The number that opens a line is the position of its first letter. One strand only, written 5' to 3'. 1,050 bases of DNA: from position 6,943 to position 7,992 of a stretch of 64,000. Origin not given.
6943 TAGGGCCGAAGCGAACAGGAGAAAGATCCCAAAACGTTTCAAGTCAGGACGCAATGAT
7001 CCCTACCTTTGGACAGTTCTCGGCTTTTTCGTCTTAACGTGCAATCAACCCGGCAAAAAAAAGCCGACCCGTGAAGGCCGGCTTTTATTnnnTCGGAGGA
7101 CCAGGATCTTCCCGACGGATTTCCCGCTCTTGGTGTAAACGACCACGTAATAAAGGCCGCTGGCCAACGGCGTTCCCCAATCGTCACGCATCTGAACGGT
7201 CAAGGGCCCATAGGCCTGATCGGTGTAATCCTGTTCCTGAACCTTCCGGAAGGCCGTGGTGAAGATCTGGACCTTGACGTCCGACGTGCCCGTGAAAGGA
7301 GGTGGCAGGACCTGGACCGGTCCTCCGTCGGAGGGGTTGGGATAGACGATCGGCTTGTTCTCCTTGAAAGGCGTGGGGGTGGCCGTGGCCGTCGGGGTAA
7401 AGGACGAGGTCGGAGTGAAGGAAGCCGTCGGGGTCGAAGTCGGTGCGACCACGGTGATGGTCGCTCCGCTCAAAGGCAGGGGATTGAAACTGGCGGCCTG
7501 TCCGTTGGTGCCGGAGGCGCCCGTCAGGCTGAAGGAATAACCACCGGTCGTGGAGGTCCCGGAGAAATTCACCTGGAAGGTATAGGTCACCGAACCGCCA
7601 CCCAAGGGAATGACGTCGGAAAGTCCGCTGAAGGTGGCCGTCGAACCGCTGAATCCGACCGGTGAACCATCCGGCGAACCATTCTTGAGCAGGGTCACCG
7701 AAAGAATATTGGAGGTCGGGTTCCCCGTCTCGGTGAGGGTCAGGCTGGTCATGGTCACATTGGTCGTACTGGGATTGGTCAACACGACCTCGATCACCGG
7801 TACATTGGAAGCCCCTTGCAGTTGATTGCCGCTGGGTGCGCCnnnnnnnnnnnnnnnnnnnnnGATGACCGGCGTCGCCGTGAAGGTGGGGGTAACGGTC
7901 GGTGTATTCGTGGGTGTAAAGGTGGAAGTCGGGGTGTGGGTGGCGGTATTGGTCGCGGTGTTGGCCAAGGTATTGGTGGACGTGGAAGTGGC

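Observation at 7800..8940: Exceptionally long Thr/Ser/Pro/Asn linkers (up to ~380 aa) in every cargo protein: candidate substrates for O-glycosylation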

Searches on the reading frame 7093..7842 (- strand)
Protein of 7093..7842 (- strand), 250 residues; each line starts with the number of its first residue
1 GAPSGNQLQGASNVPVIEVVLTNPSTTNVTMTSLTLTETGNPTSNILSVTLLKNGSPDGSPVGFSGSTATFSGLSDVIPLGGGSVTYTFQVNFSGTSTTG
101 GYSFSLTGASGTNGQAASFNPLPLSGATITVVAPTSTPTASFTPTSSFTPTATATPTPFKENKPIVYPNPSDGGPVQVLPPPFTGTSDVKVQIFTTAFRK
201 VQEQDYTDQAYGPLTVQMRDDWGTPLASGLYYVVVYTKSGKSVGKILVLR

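Call 53: find_homologous_proteins(query=window:7093-7842:-, max_evalue=0.001)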
Query window:7093-7842:- (250 aa): 135 proteins with E <= 0.001 among 4589 candidates; the best 120 are listed.
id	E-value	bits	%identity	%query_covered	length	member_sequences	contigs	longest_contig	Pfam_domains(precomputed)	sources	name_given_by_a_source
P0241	1.8e-94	334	71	89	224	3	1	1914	-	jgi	jgi:hypothetical protein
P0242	4.2e-89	316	66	97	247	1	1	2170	-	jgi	jgi:hypothetical protein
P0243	2.7e-85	304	62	98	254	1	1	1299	PF13860.13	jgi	jgi:hypothetical protein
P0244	3.0e-67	244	53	99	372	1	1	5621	-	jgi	jgi:hypothetical protein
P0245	1.4e-64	236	53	98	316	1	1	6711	-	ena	-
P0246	6.4e-62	227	54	99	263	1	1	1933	PF18962.8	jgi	jgi:hypothetical protein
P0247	3.7e-61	225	50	99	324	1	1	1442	-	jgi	jgi:hypothetical protein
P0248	9.0e-58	213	48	100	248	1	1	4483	PF18962.8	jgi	jgi:hypothetical protein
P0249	1.5e-57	213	61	64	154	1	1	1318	-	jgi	jgi:hypothetical protein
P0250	9.7e-57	210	49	98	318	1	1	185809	-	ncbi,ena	-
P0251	5.3e-56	208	51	98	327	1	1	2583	-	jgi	jgi:hypothetical protein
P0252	6.8e-56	207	48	99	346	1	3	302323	-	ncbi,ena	-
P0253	3.2e-55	205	51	94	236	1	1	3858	-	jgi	jgi:hypothetical protein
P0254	2.0e-54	203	53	89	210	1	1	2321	-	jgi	jgi:hypothetical protein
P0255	1.8e-53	199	49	99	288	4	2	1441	-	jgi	jgi:hypothetical protein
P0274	7.6e-44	168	48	97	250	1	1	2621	PF18962.8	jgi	jgi:hypothetical protein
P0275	1.4e-43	167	42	99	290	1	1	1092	PF18962.8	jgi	jgi:hypothetical protein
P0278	3.6e-42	162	49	80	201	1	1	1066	PF13860.13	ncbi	ncbi:MAG TPA: FlgD immunoglobulin-like domain containing protein, partial [bacterium]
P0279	4.3e-42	162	46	94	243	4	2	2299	PF18962.8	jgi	jgi:hypothetical protein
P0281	7.1e-41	158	47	88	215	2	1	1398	PF18962.8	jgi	jgi:hypothetical protein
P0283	1.3e-40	157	48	75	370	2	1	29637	PF18962.8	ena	-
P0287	9.0e-39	151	42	98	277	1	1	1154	PF18962.8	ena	-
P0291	2.9e-38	150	48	75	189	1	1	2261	PF18962.8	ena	-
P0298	1.8e-35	140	46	66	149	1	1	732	PF13860.13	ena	-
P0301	1.2e-34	138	50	65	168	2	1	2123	PF18962.8,PF13860.13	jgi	jgi:hypothetical protein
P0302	1.4e-34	138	42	89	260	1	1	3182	PF13860.13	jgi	jgi:hypothetical protein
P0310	2.9e-32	130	41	99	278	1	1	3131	PF13860.13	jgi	jgi:hypothetical protein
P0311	3.4e-32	130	36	91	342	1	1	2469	PF18962.8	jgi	jgi:hypothetical protein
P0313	9.4e-32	128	46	65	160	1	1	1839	PF13860.13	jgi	jgi:hypothetical protein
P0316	1.9e-30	124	40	79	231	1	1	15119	PF18962.8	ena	-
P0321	6.2e-29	119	34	95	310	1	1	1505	PF18962.8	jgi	jgi:hypothetical protein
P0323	3.1e-28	117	39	92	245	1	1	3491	PF18962.8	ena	-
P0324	3.7e-28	116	41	66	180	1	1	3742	PF13860.13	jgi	jgi:hypothetical protein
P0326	4.2e-27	113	33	98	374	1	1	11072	PF18962.8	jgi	jgi:hypothetical protein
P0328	1.1e-26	112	57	35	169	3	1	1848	PF18962.8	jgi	jgi:hypothetical protein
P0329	1.4e-26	111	47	47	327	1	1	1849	PF18962.8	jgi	jgi:hypothetical protein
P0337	2.4e-25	107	47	64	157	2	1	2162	PF13860.13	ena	-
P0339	4.5e-25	106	39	95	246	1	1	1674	PF18962.8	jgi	jgi:hypothetical protein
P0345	3.3e-23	100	40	68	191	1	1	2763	PF13860.13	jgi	jgi:hypothetical protein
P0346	1.1e-22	99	32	94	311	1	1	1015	PF18962.8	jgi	jgi:hypothetical protein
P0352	7.8e-22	96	34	94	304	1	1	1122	PF18962.8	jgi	-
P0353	9.1e-22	96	51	49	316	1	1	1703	PF18962.8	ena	-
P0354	1.5e-21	95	52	42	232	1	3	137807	PF18962.8,PF13860.13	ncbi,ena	-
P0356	1.3e-20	92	38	87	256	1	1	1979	PF13860.13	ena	-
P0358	3.4e-20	90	33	94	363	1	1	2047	PF18962.8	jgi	jgi:hypothetical protein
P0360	2.3e-19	88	33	94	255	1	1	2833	PF13860.13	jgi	jgi:hypothetical protein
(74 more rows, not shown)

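Call 60: predict_structure(alignment_id=A2)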
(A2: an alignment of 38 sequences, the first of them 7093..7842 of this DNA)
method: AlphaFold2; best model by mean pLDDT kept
length: 250 residues; sequences in the alignment: 38
mean_pLDDT: 90.3   pTM: 0.56
mean pLDDT of the five models: 90.3, 86.4, 84.5, 84.3, 83.2
residues with pLDDT >= 90: 208; 70-90: 15; 50-70: 10; < 50: 17
segments of 3 or more residues with pLDDT < 50: 141-145, 150-159
pLDDT, mean of each block of 10 residues (from residue 1): 89 97 97 97 95 96 97 97 97 95 97 94 96 72 48 46 86 95 92 97 97 96 96 94 95
secondary structure, 60 per line:
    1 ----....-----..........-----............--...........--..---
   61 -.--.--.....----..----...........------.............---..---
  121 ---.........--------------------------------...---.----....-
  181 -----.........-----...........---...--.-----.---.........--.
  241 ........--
elements in order: E5-8 E14-23 E29-40 E46-53 E68-72 E83-93 E100-112 E124-132 E165-167 E176-179 E186-194 E200-210 E214-216 E229-237 E240-248

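Call 62: fold_search(model_id=the predicted structure, library=pdb)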
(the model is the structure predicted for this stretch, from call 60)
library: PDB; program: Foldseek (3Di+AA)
matches with E <= 10: 1838; with E <= 0.001: 60
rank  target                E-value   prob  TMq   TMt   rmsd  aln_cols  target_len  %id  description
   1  8jmw_A                1.9e-07  1.00  0.24  0.13  14.7       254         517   12  Fibril form of serine peptidase Vpr (released 2023-12-06)
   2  4kkp_B                4.3e-05  1.00  0.23  0.25  18.5       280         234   11  Crystal structure of Vibrio cholerae RbmA (crystal form 2) (released 2013-05-22)
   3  4es8_B                4.9e-05  1.00  0.25  0.22  20.4       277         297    9  Crystal Structure of the adhesin domain of Epf from Streptococcus pyogenes in P212121 (released 2012-09-19)
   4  6za2_A                6.6e-05  1.00  0.26  0.07  21.2       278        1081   15  Crystal structure of dimeric latent PorU from Porphyromonas gingivalis (released 2021-09-29)
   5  4es8_A                7.0e-05  1.00  0.26  0.22  20.0       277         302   10  Crystal Structure of the adhesin domain of Epf from Streptococcus pyogenes in P212121 (released 2012-09-19)
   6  9m00_A                8.1e-05  0.99  0.21  0.17  16.8       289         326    8  Crystal Structure of the Basal pilin EbpB from Enterococcus faecalis with a partially disordered N-terminal domain. (released 2025-07-16)
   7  4es9_D                1.1e-04  1.00  0.24  0.21  20.5       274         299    9  Crystal Structure of the adhesin domain of Epf from Streptococcus pyogenes in P21 (released 2012-09-19)
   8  9lj6                  1.1e-04  0.99  0.24  0.24  15.4       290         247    8  Crystal Structure of C-terminal rigid fragment containing middle and C-terminal domains of the Basal pilin EbpB from Ent (released 2025-07-16)
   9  9lr7_B                1.1e-04  0.99  0.23  0.16  16.6       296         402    9  Crystal Structure of the Basal pilin EbpB from Enterococcus faecalis. (released 2025-07-16)
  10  9lr7_D                1.1e-04  0.99  0.22  0.17  16.6       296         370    9  Crystal Structure of the Basal pilin EbpB from Enterococcus faecalis. (released 2025-07-16)
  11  6za2_B                1.3e-04  1.00  0.26  0.07  20.9       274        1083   16  Crystal structure of dimeric latent PorU from Porphyromonas gingivalis (released 2021-09-29)
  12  4es9_C                1.4e-04  1.00  0.25  0.22  20.8       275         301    9  Crystal Structure of the adhesin domain of Epf from Streptococcus pyogenes in P21 (released 2012-09-19)
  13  9m00_B                1.5e-04  0.97  0.21  0.18  17.7       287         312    8  Crystal Structure of the Basal pilin EbpB from Enterococcus faecalis with a partially disordered N-terminal domain. (released 2025-07-16)
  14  4kkp_A                1.6e-04  0.99  0.22  0.23  18.9       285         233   12  Crystal structure of Vibrio cholerae RbmA (crystal form 2) (released 2013-05-22)
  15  9ijj_4A               1.6e-04  0.98  0.20  0.04  15.1       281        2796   12  In situ structure of the central apparatus in mouse sperm axoneme. (released 2025-06-04)
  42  5m11                  7.0e-04  1.00  0.27  0.10   3.1        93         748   25  Structural and functional probing of PorZ, an essential bacterial surface component of the type-IX secretion system of h (released 2016-11-09)
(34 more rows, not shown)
